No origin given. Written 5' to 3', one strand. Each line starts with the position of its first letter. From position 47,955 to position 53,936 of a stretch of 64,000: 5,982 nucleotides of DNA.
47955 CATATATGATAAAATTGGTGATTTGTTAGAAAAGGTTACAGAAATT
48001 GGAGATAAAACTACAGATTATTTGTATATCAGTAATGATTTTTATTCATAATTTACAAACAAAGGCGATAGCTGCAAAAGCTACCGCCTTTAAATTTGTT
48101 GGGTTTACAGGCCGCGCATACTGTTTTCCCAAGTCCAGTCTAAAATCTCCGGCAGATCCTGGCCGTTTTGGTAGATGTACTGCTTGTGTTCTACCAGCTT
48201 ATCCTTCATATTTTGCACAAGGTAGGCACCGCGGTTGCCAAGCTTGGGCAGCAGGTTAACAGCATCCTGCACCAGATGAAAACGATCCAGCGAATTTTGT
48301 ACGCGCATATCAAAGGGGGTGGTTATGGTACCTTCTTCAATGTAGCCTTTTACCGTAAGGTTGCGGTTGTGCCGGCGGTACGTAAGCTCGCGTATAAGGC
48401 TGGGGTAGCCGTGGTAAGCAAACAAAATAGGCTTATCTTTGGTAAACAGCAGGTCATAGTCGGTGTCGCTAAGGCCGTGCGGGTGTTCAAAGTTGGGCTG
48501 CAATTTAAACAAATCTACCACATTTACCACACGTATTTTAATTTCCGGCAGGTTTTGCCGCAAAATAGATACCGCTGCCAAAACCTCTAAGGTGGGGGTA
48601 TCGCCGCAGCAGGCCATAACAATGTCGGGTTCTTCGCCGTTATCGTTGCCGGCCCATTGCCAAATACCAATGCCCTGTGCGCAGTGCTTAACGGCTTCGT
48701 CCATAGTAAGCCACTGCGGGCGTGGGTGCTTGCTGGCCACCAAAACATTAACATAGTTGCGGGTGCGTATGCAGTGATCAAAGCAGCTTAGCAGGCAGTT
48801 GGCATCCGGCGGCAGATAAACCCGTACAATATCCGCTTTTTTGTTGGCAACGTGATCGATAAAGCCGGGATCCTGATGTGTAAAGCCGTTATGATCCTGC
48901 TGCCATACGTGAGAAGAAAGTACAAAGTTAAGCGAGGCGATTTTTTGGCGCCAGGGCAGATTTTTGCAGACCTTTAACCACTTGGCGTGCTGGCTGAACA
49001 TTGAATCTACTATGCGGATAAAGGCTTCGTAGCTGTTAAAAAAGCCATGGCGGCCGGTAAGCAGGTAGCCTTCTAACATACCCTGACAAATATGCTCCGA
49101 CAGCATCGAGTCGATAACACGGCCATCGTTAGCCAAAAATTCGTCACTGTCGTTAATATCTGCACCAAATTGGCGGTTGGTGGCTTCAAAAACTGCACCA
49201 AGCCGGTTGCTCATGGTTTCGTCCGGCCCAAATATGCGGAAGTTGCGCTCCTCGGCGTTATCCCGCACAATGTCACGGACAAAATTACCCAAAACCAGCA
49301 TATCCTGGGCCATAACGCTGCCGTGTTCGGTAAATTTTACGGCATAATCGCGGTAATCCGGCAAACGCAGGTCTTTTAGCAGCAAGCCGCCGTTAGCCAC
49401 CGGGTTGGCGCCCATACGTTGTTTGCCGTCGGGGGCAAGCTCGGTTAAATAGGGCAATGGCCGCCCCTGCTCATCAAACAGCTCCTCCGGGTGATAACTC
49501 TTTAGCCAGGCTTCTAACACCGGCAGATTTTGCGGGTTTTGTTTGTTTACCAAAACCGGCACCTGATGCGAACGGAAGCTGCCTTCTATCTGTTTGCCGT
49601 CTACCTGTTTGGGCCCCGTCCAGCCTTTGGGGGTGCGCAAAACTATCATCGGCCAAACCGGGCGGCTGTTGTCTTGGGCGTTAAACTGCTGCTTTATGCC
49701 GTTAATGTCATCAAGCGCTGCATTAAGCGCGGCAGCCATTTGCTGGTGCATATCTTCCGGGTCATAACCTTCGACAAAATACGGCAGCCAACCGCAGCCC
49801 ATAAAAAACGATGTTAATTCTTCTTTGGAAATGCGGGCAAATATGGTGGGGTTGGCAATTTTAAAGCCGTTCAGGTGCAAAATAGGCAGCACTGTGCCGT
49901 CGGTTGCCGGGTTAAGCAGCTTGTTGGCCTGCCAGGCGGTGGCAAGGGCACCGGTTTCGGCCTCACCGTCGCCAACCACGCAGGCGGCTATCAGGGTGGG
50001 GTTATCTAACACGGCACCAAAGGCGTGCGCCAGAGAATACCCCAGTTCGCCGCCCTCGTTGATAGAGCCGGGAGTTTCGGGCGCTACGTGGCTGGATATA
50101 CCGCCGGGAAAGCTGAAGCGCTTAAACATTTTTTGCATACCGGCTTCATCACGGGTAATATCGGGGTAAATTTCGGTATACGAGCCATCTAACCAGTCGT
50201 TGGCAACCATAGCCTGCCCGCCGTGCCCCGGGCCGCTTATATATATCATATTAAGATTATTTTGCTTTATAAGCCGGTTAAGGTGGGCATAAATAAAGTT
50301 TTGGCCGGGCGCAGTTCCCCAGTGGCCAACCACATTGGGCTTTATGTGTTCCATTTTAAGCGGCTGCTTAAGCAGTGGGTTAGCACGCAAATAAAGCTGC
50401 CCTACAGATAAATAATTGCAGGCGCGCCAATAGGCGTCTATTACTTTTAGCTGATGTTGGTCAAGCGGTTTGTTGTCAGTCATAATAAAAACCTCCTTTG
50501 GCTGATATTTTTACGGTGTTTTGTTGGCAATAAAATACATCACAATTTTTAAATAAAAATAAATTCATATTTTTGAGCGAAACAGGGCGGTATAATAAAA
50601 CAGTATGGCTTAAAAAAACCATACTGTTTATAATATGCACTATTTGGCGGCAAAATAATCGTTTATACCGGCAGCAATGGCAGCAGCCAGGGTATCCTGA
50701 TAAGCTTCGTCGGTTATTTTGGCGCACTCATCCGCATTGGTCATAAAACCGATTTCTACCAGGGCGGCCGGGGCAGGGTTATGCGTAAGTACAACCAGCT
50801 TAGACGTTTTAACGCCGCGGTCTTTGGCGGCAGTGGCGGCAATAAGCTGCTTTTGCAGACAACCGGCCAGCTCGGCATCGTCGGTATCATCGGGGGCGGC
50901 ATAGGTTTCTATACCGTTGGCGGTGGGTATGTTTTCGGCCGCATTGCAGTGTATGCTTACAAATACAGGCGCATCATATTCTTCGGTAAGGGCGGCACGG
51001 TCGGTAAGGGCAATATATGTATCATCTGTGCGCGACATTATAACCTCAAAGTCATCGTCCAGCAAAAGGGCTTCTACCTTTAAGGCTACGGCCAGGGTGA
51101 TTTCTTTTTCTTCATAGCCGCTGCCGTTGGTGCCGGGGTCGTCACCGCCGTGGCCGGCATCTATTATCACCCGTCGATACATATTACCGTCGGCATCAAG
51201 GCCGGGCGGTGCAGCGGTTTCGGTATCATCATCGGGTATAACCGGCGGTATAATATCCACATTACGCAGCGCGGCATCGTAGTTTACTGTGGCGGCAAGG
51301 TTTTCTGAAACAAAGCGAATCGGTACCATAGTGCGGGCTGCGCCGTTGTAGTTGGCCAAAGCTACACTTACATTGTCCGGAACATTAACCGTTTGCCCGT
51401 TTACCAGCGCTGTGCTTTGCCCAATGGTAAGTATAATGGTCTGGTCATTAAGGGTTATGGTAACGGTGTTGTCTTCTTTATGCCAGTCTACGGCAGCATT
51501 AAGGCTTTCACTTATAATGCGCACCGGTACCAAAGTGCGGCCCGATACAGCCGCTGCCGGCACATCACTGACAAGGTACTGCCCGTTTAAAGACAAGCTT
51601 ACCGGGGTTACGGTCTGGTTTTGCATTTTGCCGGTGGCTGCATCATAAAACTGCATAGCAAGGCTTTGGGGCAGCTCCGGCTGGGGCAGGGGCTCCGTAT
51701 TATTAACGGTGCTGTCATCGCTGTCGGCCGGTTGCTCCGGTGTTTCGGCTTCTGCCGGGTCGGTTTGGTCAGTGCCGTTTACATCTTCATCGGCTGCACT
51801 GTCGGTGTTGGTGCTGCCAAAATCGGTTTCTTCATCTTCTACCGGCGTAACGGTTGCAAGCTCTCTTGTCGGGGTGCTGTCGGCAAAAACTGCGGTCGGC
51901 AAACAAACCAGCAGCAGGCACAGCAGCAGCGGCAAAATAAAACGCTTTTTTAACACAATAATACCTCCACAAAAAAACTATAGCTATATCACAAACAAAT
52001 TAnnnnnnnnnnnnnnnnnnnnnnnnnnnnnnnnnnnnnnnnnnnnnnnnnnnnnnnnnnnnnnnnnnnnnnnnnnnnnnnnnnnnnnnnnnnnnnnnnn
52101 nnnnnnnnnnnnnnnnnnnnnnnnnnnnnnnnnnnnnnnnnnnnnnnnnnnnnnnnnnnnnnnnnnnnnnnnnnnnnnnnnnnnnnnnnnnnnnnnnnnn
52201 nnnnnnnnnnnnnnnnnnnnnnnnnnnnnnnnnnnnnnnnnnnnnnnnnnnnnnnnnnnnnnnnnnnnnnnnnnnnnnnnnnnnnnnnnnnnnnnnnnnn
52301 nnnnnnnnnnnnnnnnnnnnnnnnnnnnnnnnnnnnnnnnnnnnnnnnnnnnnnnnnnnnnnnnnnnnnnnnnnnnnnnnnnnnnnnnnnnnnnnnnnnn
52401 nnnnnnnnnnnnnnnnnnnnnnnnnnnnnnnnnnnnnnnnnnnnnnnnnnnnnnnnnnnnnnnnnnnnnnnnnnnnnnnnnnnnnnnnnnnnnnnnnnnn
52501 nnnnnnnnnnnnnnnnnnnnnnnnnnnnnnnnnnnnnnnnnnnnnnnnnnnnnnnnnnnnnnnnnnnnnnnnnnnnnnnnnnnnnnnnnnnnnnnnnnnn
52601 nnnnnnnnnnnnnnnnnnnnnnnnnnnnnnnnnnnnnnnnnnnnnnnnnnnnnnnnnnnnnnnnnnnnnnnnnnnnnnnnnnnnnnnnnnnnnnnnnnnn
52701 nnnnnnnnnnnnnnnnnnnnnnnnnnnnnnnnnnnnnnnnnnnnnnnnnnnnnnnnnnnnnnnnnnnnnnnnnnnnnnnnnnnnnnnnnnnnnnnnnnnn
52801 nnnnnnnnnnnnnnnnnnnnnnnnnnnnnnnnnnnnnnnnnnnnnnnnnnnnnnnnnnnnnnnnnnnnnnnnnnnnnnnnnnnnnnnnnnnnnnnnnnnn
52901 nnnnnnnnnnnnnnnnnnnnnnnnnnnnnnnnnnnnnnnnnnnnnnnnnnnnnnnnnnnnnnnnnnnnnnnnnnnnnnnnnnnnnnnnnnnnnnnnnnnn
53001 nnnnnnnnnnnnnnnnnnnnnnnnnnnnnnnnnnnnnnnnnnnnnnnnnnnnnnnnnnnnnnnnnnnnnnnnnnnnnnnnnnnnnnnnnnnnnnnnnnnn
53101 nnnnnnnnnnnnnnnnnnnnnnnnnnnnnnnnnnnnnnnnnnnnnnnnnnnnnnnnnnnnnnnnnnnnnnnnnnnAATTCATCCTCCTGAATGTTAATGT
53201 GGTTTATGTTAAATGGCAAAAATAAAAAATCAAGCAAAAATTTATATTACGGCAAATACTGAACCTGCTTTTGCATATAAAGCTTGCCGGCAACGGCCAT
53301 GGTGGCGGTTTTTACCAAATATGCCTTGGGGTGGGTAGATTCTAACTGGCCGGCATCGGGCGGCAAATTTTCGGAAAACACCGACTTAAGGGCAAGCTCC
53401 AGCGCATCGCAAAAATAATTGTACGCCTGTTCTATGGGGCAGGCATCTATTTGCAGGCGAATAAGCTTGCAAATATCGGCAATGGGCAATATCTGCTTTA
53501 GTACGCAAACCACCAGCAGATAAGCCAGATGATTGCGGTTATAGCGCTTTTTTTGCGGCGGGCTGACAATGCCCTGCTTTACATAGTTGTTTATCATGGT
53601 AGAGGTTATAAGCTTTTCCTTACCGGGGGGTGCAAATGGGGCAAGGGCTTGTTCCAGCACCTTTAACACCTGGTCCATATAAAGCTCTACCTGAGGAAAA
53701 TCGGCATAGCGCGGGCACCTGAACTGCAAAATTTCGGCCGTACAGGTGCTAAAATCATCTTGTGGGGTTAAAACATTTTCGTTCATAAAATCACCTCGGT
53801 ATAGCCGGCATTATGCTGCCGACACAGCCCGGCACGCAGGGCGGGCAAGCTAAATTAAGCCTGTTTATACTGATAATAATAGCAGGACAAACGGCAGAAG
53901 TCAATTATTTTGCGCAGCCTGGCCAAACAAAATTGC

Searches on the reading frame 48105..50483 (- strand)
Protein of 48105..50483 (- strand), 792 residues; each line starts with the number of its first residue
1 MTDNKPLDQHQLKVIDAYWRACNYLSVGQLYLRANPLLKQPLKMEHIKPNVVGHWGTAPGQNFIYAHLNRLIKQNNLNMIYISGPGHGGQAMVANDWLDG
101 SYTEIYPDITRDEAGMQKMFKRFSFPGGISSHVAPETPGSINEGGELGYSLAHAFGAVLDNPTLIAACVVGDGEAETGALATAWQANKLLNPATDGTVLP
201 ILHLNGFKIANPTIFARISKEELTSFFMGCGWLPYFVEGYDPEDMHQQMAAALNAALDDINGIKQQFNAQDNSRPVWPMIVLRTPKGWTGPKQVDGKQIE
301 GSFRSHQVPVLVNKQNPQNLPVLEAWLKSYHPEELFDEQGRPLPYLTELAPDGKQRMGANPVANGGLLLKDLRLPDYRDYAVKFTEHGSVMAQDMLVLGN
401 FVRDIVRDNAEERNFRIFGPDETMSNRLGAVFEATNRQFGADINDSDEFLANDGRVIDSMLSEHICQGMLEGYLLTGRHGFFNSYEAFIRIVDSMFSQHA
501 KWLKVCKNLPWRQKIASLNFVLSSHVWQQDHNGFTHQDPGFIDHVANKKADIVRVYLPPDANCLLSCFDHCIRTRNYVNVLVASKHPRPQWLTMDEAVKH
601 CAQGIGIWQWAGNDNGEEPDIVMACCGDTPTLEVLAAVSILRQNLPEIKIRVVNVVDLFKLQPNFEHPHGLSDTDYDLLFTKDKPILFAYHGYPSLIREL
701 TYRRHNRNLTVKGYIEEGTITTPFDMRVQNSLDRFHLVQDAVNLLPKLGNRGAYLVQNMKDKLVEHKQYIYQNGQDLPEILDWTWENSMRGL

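Call 81: search_protein_families(library=pfam, proteins=[window:48105-50483:-], max_evalue=0.00001)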
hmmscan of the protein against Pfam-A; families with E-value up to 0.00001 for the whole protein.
window:48105-50483:- (792 aa): 3 families
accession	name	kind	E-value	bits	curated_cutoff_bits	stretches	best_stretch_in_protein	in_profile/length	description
PF09364.15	XFP_N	-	1.1e-174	580.9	23.7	1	8-367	3-363/364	XFP N-terminal domain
PF09363.15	XFP_C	-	1.1e-94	316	23.4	1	585-785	1-202/202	XFP C-terminal domain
PF03894.20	XFP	-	5.7e-86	287.2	22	1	397-573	2-176/177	D-xylulose 5-phosphate/D-fructose 6-phosphate phosphoketolase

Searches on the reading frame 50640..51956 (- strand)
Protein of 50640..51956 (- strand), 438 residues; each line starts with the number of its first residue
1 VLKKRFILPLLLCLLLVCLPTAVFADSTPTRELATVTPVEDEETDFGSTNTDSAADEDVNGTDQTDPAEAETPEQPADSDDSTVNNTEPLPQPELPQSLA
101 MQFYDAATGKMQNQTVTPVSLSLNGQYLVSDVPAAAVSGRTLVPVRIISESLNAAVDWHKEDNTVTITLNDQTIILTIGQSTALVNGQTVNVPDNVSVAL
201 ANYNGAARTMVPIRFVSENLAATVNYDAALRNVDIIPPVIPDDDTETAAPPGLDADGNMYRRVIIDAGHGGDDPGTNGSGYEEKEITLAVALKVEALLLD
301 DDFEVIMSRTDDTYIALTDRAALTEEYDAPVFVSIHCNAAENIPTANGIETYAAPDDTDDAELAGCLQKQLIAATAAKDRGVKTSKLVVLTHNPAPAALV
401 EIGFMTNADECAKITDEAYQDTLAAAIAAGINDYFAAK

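Call 81: search_protein_families(library=pfam, proteins=[window:50640-51956:-], max_evalue=0.00001)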
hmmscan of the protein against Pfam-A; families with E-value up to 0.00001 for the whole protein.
window:50640-51956:- (438 aa): 2 families
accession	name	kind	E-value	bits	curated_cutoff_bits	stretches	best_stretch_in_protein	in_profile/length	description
PF01520.23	Amidase_3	-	3.2e-49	167.8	27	1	263-432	1-173/174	N-acetylmuramoyl-L-alanine amidase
PF07833.16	Cu_amine_oxidN1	-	1.2e-29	102.9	24.2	1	123-235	2-108/108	Copper amine oxidase N-terminal domain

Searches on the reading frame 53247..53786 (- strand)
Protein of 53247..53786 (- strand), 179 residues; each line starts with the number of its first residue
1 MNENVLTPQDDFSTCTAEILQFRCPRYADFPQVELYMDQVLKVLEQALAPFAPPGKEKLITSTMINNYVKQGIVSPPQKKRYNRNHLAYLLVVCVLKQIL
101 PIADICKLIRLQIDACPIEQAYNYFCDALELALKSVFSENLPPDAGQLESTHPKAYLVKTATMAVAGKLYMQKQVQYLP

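Call 81: search_protein_families(library=pfam, proteins=[window:53247-53786:-], max_evalue=0.00001)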
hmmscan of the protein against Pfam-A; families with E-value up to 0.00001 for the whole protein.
window:53247-53786:- (179 aa): 1 family
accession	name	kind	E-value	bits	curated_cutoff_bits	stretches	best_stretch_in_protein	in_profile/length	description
PF08876.17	DUF1836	-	4.2e-30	104.4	27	1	25-125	1-105/105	Domain of unknown function (DUF1836)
